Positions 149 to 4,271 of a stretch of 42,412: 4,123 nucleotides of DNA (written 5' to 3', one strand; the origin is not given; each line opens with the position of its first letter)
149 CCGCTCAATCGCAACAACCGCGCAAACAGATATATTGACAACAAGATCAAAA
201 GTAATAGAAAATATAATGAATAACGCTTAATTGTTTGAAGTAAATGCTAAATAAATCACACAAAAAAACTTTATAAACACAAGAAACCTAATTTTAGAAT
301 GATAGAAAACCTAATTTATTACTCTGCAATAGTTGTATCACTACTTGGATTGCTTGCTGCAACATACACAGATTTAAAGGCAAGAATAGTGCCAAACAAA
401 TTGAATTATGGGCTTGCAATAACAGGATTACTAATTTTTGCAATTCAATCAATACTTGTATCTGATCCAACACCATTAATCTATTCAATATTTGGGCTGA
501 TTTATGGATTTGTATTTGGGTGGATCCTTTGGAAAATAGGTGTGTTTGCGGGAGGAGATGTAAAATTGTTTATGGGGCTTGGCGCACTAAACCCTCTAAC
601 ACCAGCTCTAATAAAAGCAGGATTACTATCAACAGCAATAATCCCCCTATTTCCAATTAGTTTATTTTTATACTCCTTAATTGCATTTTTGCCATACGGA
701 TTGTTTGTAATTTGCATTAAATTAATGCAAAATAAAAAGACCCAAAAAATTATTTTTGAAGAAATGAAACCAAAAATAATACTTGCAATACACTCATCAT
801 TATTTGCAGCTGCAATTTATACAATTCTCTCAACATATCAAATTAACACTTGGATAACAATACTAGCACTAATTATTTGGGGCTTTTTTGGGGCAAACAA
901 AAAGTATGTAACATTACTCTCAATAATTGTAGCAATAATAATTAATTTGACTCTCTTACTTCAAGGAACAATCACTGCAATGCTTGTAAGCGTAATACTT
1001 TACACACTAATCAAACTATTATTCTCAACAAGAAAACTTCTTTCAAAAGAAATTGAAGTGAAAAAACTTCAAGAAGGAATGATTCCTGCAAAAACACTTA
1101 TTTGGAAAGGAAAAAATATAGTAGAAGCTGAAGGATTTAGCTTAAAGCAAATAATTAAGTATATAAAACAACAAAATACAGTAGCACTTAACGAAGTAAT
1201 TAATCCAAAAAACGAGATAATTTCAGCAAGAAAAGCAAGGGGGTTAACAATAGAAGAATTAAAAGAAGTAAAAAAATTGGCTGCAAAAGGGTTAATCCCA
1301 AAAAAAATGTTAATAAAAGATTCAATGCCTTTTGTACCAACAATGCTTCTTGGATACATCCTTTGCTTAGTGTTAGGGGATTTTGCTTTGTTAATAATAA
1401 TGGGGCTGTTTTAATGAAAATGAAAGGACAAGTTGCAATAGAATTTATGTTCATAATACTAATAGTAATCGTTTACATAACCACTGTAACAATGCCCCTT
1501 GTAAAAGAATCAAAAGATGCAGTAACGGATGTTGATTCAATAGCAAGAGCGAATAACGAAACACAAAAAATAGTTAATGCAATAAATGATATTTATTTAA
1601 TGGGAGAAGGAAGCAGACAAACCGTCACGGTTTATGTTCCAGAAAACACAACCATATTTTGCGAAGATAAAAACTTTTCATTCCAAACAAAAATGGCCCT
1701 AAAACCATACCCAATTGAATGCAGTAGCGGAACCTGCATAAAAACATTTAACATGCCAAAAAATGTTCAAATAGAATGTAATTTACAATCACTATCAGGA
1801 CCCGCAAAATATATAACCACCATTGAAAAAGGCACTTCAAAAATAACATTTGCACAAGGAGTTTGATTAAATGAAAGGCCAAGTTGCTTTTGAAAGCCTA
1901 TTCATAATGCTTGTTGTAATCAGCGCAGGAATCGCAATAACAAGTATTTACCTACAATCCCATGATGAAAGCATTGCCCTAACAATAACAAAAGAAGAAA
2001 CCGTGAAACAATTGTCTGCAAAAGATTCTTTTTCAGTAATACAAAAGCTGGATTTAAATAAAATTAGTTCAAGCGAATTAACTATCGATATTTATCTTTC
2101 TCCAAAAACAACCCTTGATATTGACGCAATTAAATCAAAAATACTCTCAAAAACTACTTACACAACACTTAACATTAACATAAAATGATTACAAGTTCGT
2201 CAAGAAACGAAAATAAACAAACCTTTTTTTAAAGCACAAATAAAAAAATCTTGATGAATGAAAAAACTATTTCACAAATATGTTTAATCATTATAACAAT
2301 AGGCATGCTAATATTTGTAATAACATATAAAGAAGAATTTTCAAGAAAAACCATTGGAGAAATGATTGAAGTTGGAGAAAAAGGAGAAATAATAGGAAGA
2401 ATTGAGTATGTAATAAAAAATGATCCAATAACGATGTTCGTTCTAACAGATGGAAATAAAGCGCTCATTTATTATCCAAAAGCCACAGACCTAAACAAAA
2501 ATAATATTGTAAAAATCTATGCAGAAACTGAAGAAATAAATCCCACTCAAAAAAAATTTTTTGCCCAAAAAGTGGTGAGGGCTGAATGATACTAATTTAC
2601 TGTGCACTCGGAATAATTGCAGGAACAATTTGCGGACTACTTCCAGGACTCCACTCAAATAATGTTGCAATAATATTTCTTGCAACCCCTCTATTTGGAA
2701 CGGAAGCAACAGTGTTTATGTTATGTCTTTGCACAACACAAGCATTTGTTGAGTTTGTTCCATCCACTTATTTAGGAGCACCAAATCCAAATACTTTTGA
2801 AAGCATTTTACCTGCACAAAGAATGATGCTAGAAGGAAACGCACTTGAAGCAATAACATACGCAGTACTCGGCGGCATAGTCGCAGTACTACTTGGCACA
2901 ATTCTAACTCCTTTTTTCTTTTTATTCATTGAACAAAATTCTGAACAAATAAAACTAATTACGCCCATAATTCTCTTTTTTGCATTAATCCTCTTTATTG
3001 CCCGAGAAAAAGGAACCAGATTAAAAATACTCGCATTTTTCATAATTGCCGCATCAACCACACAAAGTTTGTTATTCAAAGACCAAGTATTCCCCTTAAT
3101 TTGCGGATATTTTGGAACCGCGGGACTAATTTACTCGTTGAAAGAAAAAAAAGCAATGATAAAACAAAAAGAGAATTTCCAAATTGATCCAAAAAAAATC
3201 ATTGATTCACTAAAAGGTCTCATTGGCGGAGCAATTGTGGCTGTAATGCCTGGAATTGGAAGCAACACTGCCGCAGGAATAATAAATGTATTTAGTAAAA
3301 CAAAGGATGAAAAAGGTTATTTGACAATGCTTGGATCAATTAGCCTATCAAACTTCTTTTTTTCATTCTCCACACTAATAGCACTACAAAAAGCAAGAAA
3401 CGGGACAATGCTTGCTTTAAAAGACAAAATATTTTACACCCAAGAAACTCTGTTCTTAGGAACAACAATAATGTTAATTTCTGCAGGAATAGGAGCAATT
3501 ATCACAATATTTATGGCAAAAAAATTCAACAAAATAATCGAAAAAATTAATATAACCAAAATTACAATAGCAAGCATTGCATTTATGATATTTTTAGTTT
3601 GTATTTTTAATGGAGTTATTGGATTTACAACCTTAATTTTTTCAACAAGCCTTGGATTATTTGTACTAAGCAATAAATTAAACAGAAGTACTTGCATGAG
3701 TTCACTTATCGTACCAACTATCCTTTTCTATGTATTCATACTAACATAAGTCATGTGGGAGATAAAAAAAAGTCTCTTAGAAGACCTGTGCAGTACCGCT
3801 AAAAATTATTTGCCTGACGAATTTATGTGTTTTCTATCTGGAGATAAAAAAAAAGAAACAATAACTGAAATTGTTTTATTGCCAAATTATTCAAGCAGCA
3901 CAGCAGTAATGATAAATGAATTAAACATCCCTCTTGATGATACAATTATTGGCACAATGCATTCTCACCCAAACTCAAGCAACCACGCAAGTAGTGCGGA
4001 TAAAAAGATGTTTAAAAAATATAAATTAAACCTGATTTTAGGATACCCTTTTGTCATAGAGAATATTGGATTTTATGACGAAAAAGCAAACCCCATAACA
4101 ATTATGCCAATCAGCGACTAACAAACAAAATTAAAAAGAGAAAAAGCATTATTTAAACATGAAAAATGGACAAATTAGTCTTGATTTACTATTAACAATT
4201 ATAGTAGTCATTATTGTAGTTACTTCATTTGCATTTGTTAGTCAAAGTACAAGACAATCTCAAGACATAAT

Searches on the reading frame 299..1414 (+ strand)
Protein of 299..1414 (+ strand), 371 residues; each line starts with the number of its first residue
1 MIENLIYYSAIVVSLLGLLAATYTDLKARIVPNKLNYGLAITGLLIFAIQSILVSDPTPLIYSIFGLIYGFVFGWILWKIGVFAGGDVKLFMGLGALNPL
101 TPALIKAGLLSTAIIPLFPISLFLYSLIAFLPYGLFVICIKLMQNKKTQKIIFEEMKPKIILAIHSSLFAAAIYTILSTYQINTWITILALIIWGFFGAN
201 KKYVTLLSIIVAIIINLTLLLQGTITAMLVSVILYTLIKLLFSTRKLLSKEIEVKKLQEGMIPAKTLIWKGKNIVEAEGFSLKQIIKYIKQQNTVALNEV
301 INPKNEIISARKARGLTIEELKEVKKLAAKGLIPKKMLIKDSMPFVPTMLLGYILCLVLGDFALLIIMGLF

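Call 43: search_protein_families(library=pfam, proteins=[window:299-1414:+], max_evalue=0.001)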
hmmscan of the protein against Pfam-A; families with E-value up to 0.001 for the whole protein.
window:299-1414:+ (371 aa): 3 families
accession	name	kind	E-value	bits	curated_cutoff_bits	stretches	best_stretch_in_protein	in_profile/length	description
PF01478.23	Peptidase_A24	-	3.7e-14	53.5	26.5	1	14-129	3-98/104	Type IV leader peptidase family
PF06819.16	Arc_PepC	-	7.6e-10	39.4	23.4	1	230-338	9-109/110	Archaeal Peptidase A24 C-terminal Domain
PF06847.16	Arc_PepC_II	-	1.5e-05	25.9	29.9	1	317-362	48-93/93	Archaeal Peptidase A24 C-terminus Type II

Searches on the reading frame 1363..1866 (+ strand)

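Call 43: search_protein_families(library=pfam, proteins=[window:1363-1866:+], max_evalue=0.001)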
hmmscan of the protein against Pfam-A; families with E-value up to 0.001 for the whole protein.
window:1363-1866:+ (167 aa): 1 family
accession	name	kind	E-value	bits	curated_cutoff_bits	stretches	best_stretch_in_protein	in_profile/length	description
PF04021.17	Class_IIIsignal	-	6.3e-05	23.2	23.7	1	21-42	2-23/27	Class III signal peptide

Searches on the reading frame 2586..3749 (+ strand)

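Call 43: search_protein_families(library=pfam, proteins=[window:2586-3749:+], max_evalue=0.001)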
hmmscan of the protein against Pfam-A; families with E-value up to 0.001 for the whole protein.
window:2586-3749:+ (387 aa): 1 family
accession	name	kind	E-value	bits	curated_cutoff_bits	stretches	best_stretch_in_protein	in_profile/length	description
PF01970.21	TctA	-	9e-35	120.5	28.9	1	3-371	1-422/423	Tripartite tricarboxylate transporter TctA family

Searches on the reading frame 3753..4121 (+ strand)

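Call 43: search_protein_families(library=pfam, proteins=[window:3753-4121:+], max_evalue=0.001)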
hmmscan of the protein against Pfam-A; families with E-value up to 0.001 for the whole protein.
window:3753-4121:+ (122 aa): 1 family
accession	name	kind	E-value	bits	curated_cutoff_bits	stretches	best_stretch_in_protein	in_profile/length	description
PF14464.11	Prok-JAB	-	5.8e-07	29.8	25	1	6-96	2-100/114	Prokaryotic homologs of the JAB domain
